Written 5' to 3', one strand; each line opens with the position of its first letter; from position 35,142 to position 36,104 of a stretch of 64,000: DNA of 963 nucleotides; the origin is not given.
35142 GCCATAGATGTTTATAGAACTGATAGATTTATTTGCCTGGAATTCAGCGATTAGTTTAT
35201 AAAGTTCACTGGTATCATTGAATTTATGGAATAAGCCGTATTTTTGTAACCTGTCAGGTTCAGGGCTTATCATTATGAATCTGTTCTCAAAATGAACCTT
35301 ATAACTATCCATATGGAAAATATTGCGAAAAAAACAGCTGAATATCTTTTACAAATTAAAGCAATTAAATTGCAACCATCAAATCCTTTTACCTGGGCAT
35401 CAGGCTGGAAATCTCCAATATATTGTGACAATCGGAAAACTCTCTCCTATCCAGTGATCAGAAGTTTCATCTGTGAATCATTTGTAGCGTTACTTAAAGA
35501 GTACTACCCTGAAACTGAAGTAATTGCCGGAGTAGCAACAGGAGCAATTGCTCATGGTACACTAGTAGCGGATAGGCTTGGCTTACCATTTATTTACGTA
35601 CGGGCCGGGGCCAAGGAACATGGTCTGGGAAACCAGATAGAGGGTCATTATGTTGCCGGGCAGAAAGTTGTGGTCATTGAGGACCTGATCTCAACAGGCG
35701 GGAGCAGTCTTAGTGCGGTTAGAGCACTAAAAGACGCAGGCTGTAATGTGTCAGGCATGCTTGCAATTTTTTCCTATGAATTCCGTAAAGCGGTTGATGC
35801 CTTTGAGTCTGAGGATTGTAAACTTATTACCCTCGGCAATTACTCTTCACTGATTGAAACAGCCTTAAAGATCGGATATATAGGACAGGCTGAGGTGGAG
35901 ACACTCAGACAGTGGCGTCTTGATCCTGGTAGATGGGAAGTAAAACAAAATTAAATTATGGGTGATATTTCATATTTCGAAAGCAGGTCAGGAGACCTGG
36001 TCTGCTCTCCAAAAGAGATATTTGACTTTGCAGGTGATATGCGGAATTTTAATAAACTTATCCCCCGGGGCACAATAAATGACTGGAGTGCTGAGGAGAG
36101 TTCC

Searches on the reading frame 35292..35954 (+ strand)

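Call 74: search_protein_families(library=pfam, proteins=[window:35292-35954:+], max_evalue=0.00001)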
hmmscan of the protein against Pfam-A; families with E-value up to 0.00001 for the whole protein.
window:35292-35954:+ (220 aa): 1 family
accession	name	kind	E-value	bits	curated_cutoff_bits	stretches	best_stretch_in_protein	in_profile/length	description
PF00156.33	Pribosyltran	-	2e-10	40.7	26.3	1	76-153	31-117/158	Phosphoribosyl transferase domain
